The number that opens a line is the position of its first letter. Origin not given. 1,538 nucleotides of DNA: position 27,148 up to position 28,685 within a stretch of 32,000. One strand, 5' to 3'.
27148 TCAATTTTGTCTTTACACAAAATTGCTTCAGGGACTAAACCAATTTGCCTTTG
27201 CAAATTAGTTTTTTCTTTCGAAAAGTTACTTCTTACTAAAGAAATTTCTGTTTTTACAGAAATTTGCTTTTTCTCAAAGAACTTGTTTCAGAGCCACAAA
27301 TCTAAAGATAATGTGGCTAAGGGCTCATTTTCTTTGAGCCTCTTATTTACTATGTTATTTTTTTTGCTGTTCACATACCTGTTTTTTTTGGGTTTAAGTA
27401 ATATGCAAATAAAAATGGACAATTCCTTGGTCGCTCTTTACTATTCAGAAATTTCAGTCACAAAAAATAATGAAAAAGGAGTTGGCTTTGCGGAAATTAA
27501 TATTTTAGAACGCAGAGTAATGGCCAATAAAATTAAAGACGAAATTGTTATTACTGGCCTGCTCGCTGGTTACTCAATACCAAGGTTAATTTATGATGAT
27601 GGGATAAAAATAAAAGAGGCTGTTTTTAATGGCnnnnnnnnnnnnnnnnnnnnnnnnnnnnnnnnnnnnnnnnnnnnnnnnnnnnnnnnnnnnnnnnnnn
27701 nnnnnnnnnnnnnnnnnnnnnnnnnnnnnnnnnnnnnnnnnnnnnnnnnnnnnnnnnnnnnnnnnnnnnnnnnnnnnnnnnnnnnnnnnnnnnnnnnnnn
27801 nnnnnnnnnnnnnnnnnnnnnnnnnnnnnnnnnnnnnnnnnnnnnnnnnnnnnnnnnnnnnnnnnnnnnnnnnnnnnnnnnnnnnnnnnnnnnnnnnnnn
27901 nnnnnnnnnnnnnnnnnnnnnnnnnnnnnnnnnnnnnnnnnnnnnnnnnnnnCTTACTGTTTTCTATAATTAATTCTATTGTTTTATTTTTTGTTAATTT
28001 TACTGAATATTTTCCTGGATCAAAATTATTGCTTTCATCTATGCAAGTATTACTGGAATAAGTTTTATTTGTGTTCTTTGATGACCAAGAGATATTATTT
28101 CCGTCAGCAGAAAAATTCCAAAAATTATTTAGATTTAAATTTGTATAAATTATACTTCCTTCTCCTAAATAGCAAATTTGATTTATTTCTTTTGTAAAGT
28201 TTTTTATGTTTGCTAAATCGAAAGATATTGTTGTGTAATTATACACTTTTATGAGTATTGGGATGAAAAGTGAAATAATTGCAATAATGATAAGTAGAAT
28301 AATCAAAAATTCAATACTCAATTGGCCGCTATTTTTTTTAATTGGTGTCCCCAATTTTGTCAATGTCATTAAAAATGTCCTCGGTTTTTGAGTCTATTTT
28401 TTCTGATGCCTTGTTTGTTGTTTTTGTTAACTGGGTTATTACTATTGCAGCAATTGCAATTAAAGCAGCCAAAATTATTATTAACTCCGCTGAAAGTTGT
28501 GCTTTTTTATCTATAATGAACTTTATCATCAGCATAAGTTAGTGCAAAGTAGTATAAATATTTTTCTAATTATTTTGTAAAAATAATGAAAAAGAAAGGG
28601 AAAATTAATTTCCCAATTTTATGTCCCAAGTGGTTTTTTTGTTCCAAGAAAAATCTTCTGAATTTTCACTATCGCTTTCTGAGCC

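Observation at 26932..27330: Pilin-like gene with a ~124-codon basic, Cys-rich pre-leader encoded by a dense palindrome array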

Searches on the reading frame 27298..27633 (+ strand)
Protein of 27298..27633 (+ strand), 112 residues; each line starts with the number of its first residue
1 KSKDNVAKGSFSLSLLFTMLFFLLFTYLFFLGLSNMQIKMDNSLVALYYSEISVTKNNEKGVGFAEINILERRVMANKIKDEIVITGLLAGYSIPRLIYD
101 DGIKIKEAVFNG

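Call 36: find_related_loci(query=A2, collection=metagenome_contigs, flank=3000)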
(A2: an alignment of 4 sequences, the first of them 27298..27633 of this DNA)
Query A2 (112 aa) in metagenome_contigs; peptide patterns used: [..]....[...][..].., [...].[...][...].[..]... (x = any residue, [..] = any of these).
139 stretches matched a pattern; 4 encode a relative of the query (tblastn E <= 1e-3); 4 distinct loci.
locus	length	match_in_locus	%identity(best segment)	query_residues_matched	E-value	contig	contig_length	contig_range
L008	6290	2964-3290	56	5-111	2e-26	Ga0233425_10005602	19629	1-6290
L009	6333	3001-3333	55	4-111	5e-26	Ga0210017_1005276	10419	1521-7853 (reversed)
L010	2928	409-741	55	4-111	5e-26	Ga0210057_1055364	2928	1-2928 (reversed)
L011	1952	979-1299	48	6-111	4e-22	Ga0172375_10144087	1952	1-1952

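Call 42: find_related_loci(query=A2, collection=genome_contigs, flank=10000)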
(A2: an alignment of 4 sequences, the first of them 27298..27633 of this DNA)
Query A2 (112 aa) in genome_contigs; peptide patterns used: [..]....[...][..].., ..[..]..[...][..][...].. (x = any residue, [..] = any of these).
47 stretches matched a pattern; 1 encode a relative of the query (tblastn E <= 1e-3); 1 distinct loci.
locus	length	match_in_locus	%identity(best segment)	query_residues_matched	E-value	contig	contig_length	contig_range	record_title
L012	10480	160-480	52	8-111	2e-25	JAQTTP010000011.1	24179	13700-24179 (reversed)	MAG: Candidatus ainarchaeum sp. isolate STB_43 NODE_4551_length_24179_cov_4.671088_Sandtown_B, whole genome shotgun sequ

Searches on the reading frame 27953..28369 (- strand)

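Call 17: search_protein_families(library=pfam, max_evalue=0.1, proteins=[window:27953-28369:-])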
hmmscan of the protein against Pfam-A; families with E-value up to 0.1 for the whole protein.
window:27953-28369:- (139 aa): 1 family
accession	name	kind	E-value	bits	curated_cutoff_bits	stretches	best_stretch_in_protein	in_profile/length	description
PF04021.17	Class_IIIsignal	-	0.0011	19.3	23.7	1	15-36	3-24/27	Class III signal peptide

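Call 18: search_protein_families(library=ncbifam, max_evalue=0.1, proteins=[window:27953-28369:-])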
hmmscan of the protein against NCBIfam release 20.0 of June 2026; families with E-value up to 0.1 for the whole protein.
window:27953-28369:- (139 aa): 4 families
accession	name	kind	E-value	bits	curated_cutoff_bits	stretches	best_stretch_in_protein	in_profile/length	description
NF009517.0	PRK12876.1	equivalog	0.002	17.6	419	1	15-89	89-164/300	prenyltransferase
NF041013.1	T4P_ComGE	equivalog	0.032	14.3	49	1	11-43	1-33/83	competence type IV pilus minor pilin ComGE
NF040982.1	ComGD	equivalog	0.063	13.7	70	0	19-134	7-128/139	competence type IV pilus minor pilin ComGD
NF040999.1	pilin_ComGC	equivalog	0.078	13.2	75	0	19-42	7-30/84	competence type IV pilus major pilin ComGC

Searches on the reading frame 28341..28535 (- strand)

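Call 17: search_protein_families(library=pfam, max_evalue=0.1, proteins=[window:28341-28535:-])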
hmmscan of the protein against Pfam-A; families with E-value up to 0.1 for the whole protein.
window:28341-28535:- (65 aa): 4 families
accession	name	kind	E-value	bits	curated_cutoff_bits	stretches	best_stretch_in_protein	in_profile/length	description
PF04021.17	Class_IIIsignal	-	5.6e-06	26.6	23.7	1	10-33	1-24/27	Class III signal peptide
PF16982.10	Flp1_like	-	0.00085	19.2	33.5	1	17-52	13-48/49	Putative Flagellin, Flp1-like, domain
PF01917.21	Arch_flagellin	-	0.0028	18.5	29.5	1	14-63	3-56/162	Archaebacterial flagellin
PF23959.1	DUF7288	-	0.09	13.6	27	0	16-55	12-53/184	Family of unknown function (DUF7288)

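Call 18: search_protein_families(library=ncbifam, max_evalue=0.1, proteins=[window:28341-28535:-])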
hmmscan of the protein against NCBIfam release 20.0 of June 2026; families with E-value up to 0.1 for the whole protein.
window:28341-28535:- (65 aa): 2 families
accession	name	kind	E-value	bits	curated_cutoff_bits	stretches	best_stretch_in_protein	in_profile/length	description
NF052591.1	ArlG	equivalog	0.00018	21.6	110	1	12-59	2-49/148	archaellum stator protein ArlG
TIGR04205.1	classIII_w_PIP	hypoth_equivalog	0.0019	18.2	65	1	11-45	2-36/67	class III signal peptide domain-containing protein, archaeosortase D/PIP-CTERM system-associated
